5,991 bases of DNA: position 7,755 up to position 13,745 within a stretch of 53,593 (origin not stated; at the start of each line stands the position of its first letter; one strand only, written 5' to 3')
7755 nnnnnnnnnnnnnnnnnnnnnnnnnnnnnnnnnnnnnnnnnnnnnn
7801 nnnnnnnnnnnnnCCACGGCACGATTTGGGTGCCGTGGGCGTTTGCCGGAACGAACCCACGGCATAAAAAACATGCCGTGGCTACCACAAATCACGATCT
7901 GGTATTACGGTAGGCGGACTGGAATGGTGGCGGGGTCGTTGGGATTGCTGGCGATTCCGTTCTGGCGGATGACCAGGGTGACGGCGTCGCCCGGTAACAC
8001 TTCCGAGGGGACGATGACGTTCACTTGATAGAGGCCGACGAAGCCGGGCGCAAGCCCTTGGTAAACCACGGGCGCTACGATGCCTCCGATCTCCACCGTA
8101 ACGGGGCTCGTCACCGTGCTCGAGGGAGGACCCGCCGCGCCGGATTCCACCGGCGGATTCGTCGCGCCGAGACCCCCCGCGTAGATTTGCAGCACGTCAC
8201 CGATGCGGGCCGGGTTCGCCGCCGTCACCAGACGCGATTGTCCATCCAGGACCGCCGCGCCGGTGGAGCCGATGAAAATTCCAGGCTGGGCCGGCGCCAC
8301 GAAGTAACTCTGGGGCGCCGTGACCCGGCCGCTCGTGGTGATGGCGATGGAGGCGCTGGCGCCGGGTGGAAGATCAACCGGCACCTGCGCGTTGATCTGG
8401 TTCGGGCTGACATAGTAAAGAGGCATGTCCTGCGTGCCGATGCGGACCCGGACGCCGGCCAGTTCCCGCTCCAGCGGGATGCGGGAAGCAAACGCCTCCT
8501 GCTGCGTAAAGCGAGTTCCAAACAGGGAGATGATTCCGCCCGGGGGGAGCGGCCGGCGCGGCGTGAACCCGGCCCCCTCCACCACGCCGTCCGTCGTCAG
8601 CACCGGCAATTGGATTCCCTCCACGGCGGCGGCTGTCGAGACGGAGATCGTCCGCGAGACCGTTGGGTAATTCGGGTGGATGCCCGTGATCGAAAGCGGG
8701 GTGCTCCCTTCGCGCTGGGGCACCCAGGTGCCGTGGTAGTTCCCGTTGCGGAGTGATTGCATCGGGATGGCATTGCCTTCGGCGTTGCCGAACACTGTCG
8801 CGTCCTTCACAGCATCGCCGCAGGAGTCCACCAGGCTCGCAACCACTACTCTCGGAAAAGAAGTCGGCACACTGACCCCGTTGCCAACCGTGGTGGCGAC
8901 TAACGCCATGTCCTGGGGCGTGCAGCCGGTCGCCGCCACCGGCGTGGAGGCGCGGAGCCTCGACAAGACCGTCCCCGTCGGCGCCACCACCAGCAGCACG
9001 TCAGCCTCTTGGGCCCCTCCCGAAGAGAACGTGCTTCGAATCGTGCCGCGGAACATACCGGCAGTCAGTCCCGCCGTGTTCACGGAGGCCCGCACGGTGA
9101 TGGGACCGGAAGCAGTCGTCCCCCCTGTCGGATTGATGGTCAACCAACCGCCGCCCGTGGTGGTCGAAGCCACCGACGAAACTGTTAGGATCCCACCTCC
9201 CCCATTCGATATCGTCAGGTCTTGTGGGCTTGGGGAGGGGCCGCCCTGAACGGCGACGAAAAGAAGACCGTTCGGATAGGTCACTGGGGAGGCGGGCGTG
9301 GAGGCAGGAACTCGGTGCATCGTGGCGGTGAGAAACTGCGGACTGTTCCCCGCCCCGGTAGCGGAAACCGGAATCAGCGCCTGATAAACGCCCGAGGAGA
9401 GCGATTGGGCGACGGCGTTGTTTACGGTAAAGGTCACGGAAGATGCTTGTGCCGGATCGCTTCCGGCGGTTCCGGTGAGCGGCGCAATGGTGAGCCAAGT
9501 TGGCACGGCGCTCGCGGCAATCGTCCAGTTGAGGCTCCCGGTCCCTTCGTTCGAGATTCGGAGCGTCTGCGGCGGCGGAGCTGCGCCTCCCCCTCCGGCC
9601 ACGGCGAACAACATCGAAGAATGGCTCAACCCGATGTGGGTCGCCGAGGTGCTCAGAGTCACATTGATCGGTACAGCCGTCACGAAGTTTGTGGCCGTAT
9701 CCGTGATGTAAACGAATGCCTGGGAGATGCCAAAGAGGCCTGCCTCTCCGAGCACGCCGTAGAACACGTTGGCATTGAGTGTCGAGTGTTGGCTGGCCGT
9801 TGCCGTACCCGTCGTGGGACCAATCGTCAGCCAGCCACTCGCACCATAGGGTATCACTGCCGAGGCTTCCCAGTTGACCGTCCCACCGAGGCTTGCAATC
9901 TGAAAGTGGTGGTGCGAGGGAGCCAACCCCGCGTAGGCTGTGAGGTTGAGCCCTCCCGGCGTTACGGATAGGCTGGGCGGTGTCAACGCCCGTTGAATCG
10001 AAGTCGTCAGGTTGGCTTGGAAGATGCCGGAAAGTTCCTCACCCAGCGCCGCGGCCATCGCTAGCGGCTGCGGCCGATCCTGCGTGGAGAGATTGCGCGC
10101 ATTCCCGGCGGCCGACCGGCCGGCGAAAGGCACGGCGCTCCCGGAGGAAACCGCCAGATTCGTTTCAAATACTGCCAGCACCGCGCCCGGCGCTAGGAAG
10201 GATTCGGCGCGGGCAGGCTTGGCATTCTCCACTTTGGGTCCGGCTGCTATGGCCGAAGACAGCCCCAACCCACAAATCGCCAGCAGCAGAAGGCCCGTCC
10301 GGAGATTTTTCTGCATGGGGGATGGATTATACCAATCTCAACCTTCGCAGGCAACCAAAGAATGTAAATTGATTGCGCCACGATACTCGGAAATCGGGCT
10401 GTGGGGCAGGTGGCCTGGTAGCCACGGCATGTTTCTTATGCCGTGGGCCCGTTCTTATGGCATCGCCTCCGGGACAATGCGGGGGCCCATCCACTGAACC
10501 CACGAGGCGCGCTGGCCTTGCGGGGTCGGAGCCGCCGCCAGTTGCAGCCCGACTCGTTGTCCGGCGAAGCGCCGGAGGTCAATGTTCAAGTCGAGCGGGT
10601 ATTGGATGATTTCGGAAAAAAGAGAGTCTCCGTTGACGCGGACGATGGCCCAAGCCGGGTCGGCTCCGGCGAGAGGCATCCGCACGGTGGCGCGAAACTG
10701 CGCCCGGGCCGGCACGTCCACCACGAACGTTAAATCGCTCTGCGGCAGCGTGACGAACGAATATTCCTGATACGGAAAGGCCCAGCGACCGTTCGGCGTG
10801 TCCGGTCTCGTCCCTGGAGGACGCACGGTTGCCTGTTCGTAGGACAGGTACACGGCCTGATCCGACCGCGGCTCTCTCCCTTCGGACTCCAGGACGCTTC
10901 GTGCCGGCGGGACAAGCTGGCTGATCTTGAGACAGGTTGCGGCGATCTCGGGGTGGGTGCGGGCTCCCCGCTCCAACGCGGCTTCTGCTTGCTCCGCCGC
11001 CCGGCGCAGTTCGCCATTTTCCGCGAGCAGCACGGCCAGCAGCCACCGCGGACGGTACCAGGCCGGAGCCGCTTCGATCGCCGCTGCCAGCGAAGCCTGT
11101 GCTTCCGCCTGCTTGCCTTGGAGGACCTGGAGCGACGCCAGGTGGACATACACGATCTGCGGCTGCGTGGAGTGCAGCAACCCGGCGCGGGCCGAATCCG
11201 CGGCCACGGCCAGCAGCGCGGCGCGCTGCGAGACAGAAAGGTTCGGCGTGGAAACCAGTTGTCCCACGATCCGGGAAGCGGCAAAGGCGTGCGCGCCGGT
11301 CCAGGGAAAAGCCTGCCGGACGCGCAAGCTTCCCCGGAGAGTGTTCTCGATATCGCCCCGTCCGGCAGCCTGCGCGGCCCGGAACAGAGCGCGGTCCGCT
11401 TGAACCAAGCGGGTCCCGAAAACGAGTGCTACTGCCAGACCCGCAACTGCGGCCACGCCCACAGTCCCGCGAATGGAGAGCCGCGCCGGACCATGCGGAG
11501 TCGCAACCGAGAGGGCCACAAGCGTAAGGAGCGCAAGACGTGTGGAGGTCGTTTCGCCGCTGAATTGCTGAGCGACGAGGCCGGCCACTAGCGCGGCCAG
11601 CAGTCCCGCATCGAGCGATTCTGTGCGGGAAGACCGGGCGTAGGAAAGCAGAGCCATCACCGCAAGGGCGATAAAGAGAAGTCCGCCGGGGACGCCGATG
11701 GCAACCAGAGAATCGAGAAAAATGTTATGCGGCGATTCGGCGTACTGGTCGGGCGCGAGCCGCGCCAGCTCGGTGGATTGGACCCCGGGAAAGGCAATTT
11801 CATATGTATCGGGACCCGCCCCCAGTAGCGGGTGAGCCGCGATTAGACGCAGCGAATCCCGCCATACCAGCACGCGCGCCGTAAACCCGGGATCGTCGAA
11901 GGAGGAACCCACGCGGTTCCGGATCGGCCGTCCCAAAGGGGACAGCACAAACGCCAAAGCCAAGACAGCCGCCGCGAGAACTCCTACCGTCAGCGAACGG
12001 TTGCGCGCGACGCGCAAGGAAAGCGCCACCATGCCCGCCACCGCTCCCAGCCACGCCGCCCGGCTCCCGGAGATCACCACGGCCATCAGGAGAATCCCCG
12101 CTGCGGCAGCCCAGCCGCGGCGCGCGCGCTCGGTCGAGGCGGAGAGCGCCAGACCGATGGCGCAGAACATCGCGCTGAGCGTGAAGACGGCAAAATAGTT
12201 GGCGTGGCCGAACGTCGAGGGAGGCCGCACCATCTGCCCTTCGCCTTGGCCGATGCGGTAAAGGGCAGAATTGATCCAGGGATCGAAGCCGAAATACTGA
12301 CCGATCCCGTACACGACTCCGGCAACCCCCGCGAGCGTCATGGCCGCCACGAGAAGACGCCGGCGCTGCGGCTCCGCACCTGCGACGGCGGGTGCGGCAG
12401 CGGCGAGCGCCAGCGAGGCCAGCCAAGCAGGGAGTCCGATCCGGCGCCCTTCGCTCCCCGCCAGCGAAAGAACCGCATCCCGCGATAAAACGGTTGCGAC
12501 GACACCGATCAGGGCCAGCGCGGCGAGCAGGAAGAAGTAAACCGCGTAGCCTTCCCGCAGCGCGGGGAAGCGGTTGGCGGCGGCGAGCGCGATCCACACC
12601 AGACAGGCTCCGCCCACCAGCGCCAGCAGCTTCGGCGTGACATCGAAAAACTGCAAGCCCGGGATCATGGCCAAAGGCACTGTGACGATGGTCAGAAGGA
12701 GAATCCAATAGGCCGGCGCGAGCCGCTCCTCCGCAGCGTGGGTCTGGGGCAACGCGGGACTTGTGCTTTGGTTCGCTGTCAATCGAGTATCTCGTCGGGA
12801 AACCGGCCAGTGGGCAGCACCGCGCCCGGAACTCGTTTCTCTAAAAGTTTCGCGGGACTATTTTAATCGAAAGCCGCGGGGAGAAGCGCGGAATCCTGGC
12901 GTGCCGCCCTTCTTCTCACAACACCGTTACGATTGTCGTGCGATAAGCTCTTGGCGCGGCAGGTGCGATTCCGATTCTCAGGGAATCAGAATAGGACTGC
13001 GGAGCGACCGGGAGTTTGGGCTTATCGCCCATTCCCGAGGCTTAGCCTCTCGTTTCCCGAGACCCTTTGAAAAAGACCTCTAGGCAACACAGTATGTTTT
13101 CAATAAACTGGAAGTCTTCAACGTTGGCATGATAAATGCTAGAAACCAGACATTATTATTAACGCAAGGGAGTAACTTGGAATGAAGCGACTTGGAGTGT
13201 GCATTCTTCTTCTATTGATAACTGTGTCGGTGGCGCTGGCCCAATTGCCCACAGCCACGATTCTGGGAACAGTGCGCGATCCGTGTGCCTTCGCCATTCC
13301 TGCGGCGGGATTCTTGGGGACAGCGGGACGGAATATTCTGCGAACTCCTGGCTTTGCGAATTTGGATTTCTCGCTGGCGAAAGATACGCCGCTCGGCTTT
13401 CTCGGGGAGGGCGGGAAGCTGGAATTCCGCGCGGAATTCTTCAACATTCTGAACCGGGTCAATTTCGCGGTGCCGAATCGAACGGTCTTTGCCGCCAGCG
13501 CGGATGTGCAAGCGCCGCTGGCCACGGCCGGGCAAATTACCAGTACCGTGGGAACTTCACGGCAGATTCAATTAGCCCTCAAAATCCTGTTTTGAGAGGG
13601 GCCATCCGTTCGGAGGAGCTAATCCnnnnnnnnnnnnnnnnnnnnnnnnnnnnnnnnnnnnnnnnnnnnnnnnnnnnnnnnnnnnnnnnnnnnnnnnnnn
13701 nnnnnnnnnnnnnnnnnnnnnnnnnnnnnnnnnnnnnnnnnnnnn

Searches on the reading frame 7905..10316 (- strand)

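Call 19: search_protein_families(library=pfam, proteins=[window:7905-10316:-], max_evalue=0.00001)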
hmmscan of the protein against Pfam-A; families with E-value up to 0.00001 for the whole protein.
window:7905-10316:- (803 aa): 1 family
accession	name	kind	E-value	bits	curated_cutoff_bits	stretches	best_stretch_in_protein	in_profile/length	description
PF19190.6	BACON_2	-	1.2e-13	51.3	25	1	251-315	22-79/94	Viral BACON domain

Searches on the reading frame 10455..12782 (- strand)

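Call 19: search_protein_families(library=pfam, proteins=[window:10455-12782:-], max_evalue=0.00001)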
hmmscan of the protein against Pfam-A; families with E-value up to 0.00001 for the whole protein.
window:10455-12782:- (775 aa): 1 family
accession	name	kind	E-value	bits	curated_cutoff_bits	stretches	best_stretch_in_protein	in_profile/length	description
PF04932.20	Wzy_C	-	7.4e-24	84.7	31.7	1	227-371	2-149/149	O-Antigen ligase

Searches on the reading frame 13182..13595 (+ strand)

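Call 19: search_protein_families(library=pfam, proteins=[window:13182-13595:+], max_evalue=0.00001)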
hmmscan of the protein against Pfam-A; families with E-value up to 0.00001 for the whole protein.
window:13182-13595:+ (137 aa): 1 family
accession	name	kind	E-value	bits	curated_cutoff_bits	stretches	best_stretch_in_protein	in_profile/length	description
PF25183.1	OMP_b-brl_4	-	6.8e-27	94.7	30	1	31-130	749-838/838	Outer membrane beta barrel domain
